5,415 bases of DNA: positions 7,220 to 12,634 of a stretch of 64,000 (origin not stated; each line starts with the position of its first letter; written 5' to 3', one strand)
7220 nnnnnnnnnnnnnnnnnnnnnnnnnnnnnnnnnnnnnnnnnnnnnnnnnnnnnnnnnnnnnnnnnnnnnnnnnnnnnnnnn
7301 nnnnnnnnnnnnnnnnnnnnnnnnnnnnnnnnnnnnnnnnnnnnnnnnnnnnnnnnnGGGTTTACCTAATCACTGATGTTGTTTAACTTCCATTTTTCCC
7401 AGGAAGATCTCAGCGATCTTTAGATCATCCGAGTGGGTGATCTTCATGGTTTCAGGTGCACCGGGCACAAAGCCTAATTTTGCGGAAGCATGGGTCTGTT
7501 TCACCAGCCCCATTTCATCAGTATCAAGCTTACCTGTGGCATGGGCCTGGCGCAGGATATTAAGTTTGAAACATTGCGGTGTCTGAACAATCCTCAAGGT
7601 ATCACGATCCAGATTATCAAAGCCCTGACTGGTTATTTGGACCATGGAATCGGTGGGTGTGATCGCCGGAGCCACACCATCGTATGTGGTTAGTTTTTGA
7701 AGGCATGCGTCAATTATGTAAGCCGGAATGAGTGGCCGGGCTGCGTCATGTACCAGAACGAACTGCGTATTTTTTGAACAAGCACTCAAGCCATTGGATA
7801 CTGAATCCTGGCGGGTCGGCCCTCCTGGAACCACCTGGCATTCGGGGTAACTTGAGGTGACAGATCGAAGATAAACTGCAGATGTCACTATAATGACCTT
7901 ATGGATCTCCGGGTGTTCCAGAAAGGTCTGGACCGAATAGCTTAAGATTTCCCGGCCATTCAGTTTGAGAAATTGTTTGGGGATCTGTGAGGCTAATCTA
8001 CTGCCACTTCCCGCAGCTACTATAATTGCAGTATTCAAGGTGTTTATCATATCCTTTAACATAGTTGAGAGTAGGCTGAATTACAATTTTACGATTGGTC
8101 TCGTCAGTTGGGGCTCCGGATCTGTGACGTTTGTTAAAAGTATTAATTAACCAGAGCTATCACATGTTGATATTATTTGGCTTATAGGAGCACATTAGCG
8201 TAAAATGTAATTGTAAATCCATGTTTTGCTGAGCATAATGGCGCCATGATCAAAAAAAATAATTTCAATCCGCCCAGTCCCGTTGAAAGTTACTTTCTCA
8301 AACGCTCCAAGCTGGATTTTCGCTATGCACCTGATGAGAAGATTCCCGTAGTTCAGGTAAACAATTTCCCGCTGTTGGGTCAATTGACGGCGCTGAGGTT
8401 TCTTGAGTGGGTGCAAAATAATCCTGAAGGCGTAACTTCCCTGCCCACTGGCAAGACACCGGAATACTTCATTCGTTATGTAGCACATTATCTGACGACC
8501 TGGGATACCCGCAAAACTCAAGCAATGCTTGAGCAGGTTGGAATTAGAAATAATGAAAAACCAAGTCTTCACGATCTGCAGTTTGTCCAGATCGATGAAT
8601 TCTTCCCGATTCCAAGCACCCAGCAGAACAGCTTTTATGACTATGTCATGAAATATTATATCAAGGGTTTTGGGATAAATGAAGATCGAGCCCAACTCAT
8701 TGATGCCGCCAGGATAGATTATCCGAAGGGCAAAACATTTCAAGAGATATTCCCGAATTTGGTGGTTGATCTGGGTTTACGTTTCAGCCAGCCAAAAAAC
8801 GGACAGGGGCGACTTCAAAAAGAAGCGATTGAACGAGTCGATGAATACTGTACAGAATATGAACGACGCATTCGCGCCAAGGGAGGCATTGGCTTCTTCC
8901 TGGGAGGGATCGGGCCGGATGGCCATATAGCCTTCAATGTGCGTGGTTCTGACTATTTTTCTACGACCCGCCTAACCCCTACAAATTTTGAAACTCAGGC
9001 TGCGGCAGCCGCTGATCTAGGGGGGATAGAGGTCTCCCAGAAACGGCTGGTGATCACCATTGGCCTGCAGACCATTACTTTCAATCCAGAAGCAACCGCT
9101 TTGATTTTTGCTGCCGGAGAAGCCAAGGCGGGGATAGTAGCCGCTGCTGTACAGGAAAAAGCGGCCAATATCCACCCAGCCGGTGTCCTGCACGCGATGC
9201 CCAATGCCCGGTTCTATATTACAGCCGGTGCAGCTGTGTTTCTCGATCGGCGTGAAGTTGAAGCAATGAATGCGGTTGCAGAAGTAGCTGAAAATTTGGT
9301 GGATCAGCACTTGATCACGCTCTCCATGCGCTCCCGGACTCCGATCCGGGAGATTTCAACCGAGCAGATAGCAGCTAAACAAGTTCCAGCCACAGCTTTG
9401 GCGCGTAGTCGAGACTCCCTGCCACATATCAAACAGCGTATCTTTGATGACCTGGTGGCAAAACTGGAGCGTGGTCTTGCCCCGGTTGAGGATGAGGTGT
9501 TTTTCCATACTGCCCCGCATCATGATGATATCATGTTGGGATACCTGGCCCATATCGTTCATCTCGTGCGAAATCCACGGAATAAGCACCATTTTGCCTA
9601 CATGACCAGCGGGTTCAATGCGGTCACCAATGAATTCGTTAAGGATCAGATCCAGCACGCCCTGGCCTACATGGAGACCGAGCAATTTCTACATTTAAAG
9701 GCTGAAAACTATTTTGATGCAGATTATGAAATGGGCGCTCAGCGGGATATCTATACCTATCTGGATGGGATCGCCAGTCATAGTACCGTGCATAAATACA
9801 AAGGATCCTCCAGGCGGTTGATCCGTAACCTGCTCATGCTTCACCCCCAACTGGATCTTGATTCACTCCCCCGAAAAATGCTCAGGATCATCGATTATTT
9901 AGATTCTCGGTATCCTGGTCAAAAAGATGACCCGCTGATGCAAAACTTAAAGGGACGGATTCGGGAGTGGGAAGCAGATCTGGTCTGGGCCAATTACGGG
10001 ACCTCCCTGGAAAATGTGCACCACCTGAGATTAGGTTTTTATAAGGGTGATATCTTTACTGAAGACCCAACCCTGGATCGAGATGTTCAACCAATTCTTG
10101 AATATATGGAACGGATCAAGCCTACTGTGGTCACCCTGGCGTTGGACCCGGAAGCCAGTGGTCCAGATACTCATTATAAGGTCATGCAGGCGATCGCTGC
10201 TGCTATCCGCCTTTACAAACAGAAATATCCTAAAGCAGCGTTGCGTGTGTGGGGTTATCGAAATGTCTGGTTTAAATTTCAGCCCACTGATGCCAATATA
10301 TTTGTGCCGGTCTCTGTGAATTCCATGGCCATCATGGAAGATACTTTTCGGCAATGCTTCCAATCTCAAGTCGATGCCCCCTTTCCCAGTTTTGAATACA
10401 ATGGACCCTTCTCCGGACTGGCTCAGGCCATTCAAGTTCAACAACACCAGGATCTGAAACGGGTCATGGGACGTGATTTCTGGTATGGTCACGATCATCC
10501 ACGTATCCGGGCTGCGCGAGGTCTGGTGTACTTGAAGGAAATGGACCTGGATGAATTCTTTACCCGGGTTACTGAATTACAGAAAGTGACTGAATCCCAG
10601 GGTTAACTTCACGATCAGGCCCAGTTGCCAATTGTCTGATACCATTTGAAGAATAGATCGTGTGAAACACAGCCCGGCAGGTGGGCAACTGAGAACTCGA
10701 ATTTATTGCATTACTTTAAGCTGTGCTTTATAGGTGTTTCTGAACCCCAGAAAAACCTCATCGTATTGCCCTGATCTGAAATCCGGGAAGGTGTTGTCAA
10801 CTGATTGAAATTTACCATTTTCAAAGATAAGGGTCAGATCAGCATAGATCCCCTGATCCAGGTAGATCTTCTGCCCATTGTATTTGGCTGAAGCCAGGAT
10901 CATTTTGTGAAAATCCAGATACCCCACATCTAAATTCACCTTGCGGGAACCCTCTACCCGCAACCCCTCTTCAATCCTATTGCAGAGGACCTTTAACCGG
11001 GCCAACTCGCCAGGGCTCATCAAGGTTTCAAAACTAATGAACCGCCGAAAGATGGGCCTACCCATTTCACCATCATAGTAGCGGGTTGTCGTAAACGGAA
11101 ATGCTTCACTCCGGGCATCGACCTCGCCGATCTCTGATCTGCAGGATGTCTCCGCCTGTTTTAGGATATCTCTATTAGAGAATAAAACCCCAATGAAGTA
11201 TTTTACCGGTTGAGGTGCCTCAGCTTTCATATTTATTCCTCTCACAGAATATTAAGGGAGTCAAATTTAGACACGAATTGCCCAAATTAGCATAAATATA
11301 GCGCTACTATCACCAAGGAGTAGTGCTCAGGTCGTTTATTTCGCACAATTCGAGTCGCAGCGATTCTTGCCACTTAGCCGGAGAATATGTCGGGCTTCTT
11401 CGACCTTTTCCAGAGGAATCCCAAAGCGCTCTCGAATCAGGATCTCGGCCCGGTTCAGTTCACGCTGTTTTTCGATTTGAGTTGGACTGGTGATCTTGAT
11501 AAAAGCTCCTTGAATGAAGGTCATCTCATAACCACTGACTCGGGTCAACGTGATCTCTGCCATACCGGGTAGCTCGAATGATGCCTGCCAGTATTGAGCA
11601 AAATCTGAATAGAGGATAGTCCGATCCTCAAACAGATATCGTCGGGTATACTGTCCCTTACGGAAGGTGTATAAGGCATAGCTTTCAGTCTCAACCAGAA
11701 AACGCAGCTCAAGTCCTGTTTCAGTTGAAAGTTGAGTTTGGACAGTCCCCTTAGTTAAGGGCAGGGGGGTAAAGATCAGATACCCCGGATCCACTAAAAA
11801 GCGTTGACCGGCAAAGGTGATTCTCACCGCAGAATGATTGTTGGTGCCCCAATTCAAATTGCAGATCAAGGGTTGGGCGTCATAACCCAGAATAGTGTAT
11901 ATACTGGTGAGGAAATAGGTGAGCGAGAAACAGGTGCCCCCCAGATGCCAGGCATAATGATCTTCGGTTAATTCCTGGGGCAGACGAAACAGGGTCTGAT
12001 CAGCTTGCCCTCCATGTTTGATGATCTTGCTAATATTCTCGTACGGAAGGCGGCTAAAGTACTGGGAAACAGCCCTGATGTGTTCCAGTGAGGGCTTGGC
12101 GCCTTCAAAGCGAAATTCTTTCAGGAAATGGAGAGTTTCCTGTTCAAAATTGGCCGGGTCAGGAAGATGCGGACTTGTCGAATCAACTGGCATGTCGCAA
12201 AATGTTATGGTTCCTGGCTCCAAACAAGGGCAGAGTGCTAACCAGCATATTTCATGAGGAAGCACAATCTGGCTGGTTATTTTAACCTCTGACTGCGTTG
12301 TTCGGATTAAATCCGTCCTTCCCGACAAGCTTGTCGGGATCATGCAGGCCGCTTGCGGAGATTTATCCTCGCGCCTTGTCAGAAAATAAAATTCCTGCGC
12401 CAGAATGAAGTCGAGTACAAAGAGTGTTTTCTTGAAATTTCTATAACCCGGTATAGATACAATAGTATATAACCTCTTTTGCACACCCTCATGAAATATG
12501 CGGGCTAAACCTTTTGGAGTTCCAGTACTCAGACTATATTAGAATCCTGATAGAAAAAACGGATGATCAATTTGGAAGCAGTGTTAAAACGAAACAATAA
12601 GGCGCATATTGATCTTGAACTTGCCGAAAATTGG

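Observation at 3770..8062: Teichoic-acid-like phospho-alcohol decoration operon in a diderm: IspD/TarI-like, TagF-like, LicC-like, tandem LicD, GT42 sialyltransferase-like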

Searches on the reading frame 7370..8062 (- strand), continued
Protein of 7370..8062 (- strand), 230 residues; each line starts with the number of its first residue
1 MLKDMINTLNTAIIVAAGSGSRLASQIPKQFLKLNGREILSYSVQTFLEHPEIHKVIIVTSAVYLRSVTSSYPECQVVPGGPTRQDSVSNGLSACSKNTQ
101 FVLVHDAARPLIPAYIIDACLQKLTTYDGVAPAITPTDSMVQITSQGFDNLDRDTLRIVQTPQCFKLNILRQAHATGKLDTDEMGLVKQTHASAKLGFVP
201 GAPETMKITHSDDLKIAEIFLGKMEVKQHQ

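Call 47: search_solved_structures(query=window:7370-8062:-, max_evalue=0.00001)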
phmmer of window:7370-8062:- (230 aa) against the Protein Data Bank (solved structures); distinct sequences matched with E-value up to 0.00001: 31.
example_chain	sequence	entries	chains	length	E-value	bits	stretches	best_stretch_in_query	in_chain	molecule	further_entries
1vpa_A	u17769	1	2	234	7.1e-30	107.5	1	9-221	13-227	2-C-methyl-D-erythritol 4-phosphate cytidylyltransferase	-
7kmw_A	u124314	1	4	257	9.9e-27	97.2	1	11-220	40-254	2-C-methyl-D-erythritol 4-phosphate cytidylyltransferase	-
5ddt_A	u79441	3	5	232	9.5e-26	94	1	12-221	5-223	2-C-methyl-D-erythritol 4-phosphate cytidylyltransferase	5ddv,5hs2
2xwl_A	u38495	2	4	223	4.1e-24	88.7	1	11-221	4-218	2-C-METHYL-D-ERYTHRITOL 4-PHOSPHATE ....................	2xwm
1w55_A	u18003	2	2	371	2.2e-23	86.3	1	12-219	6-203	ISPD/ISPF BIFUNCTIONAL ENZYME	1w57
1h3m_A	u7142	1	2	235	4.6e-23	85.3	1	12-223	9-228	2-C-METHYL-D-ERYTHRITOL 4-PHOSPHATE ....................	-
1i52_A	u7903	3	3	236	8.5e-23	84.4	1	12-223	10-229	4-DIPHOSPHOCYTIDYL-2-C-METHYLERYTHRITOL SYNTHASE | 4-DIPHOSPHOCYTIDYL-2-C-METHYLERYTHRITOL SYNTHETASE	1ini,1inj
1vgt_A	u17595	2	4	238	8.5e-23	84.4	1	12-223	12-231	2-C-methyl-D-erythritol 4-phosphate cytidylyltransferase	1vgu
3n9w_A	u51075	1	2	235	8.7e-23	84.3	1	12-223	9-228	2-C-methyl-D-erythritol 4-phosphate cytidylyltransferase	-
5mrn_A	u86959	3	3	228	1.2e-22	83.9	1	12-222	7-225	2-C-methyl-D-erythritol 4-phosphate cytidylyltransferase, chloroplastic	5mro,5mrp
3okr_A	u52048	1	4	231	1.3e-22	83.8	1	11-219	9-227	2-C-methyl-D-erythritol 4-phosphate cytidylyltransferase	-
2xwn_A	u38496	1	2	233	1.3e-22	83.8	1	11-219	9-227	2-C-METHYL-D-ERYTHRITOL 4-PHOSPHATE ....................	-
3q7u_A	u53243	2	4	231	1.3e-22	83.8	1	11-219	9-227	2-C-methyl-D-erythritol 4-phosphate cytidyltransferase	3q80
2yc3_A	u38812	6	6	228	1.7e-22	83.4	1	12-222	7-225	2-C-METHYL-D-ERYTHRITOL 4-PHOSPHATE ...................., CHLOROPLASTIC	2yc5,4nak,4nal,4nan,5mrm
1w77_A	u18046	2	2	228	1.7e-22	83.4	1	12-222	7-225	2C-METHYL-D-ERYTHRITOL 4-PHOSPHATE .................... | 2-C-methyl-D-erythritol 4-phosphate cytidylyltransferase, chloroplastic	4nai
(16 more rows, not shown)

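Call 50: find_encoding_contigs(protein=P0169, flank=10000, max_places=2)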
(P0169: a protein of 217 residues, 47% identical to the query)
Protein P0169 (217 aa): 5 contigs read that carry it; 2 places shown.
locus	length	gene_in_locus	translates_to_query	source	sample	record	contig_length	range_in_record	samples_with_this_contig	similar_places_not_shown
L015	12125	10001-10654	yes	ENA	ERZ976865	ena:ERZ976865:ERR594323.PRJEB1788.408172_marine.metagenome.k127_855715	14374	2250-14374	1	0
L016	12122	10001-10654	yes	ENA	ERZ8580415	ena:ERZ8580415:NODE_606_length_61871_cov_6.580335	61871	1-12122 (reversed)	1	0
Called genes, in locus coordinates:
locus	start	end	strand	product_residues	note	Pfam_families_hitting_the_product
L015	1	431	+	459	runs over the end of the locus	PF00089:Trypsin, PF13365:Trypsin_2, PF00595:PDZ, PF13180:PDZ_2, PF17820:PDZ_6, PF00595:PDZ (weak), PF13180:PDZ_2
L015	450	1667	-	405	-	PF00266:Aminotran_5, PF00155:Aminotran_1_2 (weak), PF01053:Cys_Met_Meta_PP (weak), PF01041:DegT_DnrJ_EryC1, PF01212:Beta_elim_lyase (weak)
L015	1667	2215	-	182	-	PF01883:FeS_assembly_P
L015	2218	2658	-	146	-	PF01592:NifU_N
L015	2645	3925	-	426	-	PF19295:SufBD_N, PF01458:SUFBD_core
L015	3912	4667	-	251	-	PF02463:SMC_N (faint), PF00005:ABC_tran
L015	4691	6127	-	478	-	PF19295:SufBD_N, PF01458:SUFBD_core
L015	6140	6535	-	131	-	PF02082:Rrf2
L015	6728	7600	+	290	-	PF03279:Lip_A_acyltrans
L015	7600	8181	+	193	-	PF01300:Sua5_yciO_yrdC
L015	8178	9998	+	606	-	PF00664:ABC_membrane, PF00005:ABC_tran, PF02463:SMC_N (weak)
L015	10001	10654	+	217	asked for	PF01128:IspD, PF12804:NTP_transf_3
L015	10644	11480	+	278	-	PF00535:Glycos_transf_2 (faint)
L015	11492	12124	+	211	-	?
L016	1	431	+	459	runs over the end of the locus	PF00089:Trypsin, PF13365:Trypsin_2, PF00595:PDZ, PF13180:PDZ_2, PF17820:PDZ_6, PF00595:PDZ (weak), PF13180:PDZ_2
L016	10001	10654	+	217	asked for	PF01128:IspD, PF12804:NTP_transf_3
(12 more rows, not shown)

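Call 63: search_protein_families(library=pfam, proteins=[L013:8732-9790:+], max_evalue=0.01)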
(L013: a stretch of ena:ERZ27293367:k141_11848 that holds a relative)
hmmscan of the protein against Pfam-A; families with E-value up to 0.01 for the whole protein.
L013:8732-9790:+ (352 aa): 1 family
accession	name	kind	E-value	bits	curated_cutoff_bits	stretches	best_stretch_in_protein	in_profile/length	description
PF20471.4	DUF6716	-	1.8e-30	106.6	27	1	50-321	51-317/342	Putative glycosyltransferase (DUF6716)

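Call 84: find_encoding_contigs(protein=P0198, flank=6000, max_places=1)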
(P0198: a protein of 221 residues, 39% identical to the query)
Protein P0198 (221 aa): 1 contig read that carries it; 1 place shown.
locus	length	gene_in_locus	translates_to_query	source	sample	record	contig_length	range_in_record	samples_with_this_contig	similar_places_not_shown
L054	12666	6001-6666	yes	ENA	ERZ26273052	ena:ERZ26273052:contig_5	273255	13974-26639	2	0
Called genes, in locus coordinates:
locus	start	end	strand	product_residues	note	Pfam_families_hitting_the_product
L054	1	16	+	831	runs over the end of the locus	PF02861:Clp_N, PF00004:AAA, PF05621:TniB, PF13191:AAA_16, PF17871:AAA_lid_9, PF02151:UVR, PF07724:AAA_2, PF07728:AAA_5, +6 more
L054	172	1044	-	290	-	PF00730:HhH-GPD, PF00633:HHH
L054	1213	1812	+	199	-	-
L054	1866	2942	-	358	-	PF02457:DAC, PF10635:DisA-linker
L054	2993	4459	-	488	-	PF18073:Zn_ribbon_LapB, PF13481:AAA_25, PF03796:DnaB_C, PF06745:ATPase, PF23442:DUF7125, PF05362:Lon_C (faint), PF13541:ChlI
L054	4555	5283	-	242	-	-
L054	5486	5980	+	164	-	PF02559:CarD_TRCF_RID, PF21095:CarD_C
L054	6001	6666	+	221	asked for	PF01128:IspD, PF12804:NTP_transf_3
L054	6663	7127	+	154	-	PF02542:YgbB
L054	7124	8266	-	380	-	PF01053:Cys_Met_Meta_PP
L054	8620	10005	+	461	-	PF01406:tRNA-synt_1e, PF09334:tRNA-synt_1g (faint), PF09190:DALR_2, PF23493:CysS_C (weak)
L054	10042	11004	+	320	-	PF08032:SpoU_sub_bind, PF00588:SpoU_methylase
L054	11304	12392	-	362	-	PF00005:ABC_tran, PF17912:OB_MalK (weak)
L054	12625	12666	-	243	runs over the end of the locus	PF01553:Acyltransferase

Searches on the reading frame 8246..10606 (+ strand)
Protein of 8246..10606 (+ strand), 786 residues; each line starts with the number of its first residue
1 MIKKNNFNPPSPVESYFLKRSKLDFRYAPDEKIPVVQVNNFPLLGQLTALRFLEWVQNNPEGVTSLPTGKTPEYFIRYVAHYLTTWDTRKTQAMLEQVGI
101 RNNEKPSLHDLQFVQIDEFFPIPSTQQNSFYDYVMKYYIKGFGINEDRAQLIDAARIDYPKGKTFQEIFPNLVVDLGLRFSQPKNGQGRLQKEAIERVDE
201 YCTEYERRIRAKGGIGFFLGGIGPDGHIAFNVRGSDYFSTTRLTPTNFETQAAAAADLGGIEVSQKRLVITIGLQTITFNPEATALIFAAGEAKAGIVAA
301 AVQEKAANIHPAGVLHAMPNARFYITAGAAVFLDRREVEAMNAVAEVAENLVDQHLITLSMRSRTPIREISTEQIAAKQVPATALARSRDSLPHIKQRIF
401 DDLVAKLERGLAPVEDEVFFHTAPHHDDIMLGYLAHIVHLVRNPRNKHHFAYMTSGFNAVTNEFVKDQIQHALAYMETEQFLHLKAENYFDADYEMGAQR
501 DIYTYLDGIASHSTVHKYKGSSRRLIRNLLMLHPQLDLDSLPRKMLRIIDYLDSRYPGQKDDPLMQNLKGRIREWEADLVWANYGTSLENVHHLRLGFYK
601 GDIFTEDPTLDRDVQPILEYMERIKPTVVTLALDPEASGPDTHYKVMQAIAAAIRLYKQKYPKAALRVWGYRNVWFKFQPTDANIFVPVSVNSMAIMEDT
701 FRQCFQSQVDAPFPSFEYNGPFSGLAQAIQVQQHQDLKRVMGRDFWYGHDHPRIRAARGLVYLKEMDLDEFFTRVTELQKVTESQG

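Call 3: search_protein_families(library=pfam, proteins=[window:8246-10606:+], max_evalue=0.01)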
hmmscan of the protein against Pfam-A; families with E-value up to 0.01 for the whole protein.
window:8246-10606:+ (786 aa): 2 families
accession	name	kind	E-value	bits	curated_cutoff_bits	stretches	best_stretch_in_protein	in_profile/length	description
PF02585.22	PIG-L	-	0.0005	21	28.2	0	423-652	4-127/129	GlcNAc-PI de-N-acetylase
PF01182.26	Glucosamine_iso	-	0.0049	17.2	27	0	194-316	103-217/225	Glucosamine-6-phosphate isomerases/6-phosphogluconolactonase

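Call 4: search_protein_families(library=ncbifam, proteins=[window:8246-10606:+], max_evalue=0.01)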
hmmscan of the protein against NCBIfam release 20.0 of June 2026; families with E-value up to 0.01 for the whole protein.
window:8246-10606:+ (786 aa): 7 families
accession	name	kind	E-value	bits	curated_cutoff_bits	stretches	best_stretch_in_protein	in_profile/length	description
NF002557.0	PRK02122.1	subfamily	3e-57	194.2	384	2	195-477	140-430/653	glucosamine-6-phosphate deaminase-like protein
NF001684.0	PRK00443.1-4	subfamily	3.3e-22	79.3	326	1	35-334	3-242/260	glucosamine-6-phosphate deaminase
TIGR00502.1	nagB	equivalog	8.7e-22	77.7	236.9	1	196-338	112-252/259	glucosamine-6-phosphate deaminase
NF001685.0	PRK00443.1-5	equivalog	5.4e-15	55.4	513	1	196-324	112-238/266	glucosamine-6-phosphate deaminase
NF009022.0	PRK12358.1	equivalog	4.7e-09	36.1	247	1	192-331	95-235/239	glucosamine-6-phosphate deaminase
NF007291.0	PRK09762.1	equivalog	1.7e-08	34.4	271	1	199-320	112-228/236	galactosamine-6-phosphate isomerase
NF001682.0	PRK00443.1-1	equivalog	3.7e-07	29.8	528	1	197-323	102-224/262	glucosamine-6-phosphate deaminase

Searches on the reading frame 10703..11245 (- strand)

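Call 33: search_protein_families(library=pfam, proteins=[window:10703-11245:-], max_evalue=0.001)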
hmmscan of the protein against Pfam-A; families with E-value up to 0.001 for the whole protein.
window:10703-11245:- (180 aa): 1 family
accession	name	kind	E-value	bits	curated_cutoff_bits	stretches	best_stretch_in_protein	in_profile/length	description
PF14385.11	DUF4416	-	1.6e-53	181.4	27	1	13-172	2-162/162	Domain of unknown function (DUF4416)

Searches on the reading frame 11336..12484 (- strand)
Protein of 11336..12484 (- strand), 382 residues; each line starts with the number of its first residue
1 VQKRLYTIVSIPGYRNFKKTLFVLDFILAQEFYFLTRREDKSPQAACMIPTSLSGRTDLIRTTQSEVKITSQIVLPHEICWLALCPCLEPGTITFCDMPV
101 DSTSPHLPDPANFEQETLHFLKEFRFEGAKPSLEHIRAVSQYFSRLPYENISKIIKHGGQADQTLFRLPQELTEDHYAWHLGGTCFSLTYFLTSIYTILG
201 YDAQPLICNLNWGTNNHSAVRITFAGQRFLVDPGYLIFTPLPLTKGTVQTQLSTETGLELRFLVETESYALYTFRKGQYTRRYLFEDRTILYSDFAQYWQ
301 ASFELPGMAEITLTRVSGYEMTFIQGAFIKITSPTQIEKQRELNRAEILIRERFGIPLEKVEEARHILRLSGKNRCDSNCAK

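Call 33: search_protein_families(library=pfam, proteins=[window:11336-12484:-], max_evalue=0.001)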
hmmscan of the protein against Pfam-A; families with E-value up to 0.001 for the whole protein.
window:11336-12484:- (382 aa): 1 family
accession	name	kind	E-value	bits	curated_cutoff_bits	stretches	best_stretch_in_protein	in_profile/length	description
PF00797.23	Acetyltransf_2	-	3.8e-13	50.2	22.8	1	134-360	3-237/240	N-acetyltransferase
